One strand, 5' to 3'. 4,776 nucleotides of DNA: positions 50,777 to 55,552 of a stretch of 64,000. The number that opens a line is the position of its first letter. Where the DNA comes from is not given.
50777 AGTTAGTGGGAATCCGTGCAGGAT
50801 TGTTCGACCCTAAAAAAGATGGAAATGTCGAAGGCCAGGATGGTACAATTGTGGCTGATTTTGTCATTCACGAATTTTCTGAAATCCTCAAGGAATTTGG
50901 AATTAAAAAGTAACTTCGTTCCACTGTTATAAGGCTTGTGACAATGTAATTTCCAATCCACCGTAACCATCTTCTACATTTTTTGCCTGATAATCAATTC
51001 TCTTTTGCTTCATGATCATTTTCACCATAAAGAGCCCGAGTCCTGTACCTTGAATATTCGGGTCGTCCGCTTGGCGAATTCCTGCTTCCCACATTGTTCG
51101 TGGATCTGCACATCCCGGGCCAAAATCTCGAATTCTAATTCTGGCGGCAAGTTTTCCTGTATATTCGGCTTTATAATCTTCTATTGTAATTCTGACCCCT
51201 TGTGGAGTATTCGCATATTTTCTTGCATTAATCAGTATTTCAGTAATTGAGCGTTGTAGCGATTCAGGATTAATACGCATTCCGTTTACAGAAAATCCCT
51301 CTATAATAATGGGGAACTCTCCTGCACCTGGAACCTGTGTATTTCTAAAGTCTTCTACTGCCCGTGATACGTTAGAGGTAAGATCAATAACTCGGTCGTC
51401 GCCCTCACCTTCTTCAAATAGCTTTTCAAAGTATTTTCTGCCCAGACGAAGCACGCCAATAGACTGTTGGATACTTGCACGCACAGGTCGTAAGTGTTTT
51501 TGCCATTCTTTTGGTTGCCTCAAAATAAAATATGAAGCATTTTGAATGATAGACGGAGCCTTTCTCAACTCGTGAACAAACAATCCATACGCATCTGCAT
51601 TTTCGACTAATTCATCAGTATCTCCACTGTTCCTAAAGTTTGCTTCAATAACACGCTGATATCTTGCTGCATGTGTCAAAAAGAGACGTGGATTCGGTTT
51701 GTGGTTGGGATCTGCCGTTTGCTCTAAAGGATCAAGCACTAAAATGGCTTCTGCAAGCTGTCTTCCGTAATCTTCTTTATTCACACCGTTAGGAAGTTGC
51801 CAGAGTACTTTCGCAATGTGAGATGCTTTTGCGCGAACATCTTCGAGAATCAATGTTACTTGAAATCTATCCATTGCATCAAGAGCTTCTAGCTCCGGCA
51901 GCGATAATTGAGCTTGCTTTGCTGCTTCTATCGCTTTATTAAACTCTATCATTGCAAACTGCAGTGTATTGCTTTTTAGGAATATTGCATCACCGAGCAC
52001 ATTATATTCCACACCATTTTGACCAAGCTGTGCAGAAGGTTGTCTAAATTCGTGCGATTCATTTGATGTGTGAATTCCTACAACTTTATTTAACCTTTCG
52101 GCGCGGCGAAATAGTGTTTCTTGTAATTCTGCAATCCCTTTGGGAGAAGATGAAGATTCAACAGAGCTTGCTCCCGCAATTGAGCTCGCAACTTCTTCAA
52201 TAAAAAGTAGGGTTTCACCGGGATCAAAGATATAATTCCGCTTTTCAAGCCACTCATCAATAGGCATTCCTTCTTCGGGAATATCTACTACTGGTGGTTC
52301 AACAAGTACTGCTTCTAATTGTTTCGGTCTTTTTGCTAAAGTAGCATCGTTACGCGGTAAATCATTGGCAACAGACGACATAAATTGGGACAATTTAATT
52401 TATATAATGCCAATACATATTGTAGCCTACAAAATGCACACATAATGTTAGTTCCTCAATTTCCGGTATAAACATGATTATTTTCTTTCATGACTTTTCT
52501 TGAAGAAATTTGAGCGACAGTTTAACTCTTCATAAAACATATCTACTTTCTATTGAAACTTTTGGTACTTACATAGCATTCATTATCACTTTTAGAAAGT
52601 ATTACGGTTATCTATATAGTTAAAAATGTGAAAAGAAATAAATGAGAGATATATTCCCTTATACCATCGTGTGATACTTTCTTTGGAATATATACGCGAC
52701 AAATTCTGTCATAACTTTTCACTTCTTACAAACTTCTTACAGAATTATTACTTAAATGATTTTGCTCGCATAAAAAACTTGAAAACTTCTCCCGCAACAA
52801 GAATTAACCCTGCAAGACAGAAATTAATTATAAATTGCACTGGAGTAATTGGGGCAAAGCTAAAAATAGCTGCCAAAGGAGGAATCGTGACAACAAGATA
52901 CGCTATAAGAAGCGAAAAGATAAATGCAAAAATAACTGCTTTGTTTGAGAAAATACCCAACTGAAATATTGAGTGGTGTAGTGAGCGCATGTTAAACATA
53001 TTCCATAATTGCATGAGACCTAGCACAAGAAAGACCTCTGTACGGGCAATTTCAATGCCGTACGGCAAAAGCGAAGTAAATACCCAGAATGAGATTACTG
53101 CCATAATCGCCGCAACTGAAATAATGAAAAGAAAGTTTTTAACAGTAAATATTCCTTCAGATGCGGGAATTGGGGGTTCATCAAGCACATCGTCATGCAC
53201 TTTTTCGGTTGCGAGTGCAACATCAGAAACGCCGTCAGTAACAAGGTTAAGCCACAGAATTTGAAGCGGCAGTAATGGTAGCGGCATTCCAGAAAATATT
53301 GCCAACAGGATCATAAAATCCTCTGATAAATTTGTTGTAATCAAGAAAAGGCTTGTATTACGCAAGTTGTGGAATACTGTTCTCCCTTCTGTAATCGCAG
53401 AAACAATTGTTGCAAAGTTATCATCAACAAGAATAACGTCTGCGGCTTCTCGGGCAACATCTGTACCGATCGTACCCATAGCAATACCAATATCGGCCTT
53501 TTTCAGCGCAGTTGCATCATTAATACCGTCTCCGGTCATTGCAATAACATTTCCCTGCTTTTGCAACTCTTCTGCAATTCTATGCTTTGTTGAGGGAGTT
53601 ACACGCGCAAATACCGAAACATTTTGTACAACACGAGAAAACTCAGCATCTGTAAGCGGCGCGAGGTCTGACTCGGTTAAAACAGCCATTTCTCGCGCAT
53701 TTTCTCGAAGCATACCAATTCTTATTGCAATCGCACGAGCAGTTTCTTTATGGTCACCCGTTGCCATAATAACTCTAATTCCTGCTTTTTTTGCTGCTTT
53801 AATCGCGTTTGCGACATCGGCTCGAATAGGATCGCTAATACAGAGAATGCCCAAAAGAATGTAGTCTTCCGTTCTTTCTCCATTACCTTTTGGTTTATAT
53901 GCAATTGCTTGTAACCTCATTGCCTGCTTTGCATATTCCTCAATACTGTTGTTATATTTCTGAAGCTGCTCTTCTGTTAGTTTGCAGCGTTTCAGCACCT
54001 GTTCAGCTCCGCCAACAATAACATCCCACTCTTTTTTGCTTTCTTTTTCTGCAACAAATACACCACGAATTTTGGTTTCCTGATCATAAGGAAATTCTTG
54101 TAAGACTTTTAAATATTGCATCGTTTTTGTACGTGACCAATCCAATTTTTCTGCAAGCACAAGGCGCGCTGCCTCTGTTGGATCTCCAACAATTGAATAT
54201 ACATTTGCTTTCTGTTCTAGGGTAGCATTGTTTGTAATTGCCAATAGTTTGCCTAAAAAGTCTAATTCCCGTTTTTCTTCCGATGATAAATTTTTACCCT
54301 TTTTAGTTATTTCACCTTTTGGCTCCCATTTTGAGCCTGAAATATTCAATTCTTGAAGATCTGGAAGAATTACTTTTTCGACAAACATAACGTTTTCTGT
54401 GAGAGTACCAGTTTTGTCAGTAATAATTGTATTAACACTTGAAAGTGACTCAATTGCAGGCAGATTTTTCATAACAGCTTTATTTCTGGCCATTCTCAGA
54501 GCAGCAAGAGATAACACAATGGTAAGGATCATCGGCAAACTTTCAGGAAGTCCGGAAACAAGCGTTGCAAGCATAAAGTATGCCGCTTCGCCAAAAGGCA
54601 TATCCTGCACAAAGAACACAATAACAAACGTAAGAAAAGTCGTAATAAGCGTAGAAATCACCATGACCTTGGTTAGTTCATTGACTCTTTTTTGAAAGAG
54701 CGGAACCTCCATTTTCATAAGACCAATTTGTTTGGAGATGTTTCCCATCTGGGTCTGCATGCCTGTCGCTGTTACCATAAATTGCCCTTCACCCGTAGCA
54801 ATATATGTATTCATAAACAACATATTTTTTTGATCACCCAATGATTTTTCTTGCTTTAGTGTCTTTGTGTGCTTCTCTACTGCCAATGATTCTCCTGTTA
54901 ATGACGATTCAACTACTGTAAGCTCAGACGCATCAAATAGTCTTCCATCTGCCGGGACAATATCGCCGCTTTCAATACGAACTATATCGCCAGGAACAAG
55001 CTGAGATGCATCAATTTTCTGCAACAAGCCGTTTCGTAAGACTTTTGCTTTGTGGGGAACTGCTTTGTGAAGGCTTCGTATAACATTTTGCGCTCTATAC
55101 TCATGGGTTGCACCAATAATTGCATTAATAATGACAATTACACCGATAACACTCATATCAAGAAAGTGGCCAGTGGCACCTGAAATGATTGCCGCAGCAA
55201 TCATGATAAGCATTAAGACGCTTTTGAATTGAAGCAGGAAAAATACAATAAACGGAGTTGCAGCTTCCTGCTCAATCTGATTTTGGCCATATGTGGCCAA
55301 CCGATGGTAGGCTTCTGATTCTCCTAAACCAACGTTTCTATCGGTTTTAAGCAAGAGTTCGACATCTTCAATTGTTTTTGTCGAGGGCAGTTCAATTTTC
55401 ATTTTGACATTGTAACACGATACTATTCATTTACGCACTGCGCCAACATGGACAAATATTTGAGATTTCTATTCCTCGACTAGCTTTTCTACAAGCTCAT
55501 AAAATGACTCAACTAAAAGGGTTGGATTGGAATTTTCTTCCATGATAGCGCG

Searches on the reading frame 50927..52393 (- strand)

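Call 78: search_protein_families(library=pfam, proteins=[window:50927-52393:-], max_evalue=0.00001)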
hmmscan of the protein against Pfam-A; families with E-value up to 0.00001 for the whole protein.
window:50927-52393:- (488 aa): 2 families
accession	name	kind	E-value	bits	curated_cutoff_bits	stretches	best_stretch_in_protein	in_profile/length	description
PF02518.31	HATPase_c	-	1.4e-07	32.3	26.4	1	376-468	3-93/111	Histidine kinase-, DNA gyrase B-, and HSP90-like ATPase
PF13581.12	HATPase_c_2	-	4.5e-06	27.1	27.4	0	382-466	35-114/127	Histidine kinase-like ATPase domain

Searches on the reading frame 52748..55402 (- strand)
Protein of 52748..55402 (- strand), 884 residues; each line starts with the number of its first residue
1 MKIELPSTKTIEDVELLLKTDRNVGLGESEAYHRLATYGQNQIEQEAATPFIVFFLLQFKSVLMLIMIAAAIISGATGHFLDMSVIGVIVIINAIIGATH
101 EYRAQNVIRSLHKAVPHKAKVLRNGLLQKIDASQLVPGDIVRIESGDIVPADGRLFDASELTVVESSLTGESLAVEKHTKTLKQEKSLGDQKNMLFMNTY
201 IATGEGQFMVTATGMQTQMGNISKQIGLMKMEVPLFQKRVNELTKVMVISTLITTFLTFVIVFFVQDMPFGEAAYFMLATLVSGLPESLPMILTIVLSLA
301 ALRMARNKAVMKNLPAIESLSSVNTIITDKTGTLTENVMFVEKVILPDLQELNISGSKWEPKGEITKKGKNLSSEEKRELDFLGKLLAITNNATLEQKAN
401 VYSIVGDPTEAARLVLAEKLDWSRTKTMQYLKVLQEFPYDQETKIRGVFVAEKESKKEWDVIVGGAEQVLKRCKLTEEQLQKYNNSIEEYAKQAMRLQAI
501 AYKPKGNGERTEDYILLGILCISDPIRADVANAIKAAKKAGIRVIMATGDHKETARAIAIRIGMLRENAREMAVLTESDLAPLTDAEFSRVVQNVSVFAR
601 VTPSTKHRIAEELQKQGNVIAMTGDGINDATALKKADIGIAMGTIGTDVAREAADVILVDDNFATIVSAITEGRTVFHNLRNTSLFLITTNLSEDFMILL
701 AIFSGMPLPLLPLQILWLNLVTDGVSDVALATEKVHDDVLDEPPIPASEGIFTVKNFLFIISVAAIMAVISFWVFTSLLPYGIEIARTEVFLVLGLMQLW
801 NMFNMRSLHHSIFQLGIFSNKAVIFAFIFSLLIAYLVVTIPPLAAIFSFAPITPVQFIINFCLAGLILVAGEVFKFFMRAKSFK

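Call 78: search_protein_families(library=pfam, proteins=[window:52748-55402:-], max_evalue=0.00001)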
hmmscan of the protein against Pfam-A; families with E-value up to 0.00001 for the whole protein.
window:52748-55402:- (884 aa): 5 families
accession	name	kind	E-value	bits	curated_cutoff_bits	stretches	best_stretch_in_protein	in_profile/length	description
PF00122.25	E1-E2_ATPase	-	1e-47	162.5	28.1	1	115-307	3-181/181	E1-E2 ATPase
PF00689.26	Cation_ATPase_C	-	1.2e-43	149.3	27.3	1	707-877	1-175/175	Cation transporting ATPase, C-terminus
PF00702.32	Hydrolase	-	2.1e-20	74.4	26.4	1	324-637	2-191/191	haloacid dehalogenase-like hydrolase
PF00690.31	Cation_ATPase_N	-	6.2e-16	58.3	20.4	1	8-74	3-69/69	Cation transporter/ATPase, N-terminus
PF13246.12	Cation_ATPase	-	4.1e-10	40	21.7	1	389-474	2-89/91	Cation transport ATPase (P-type)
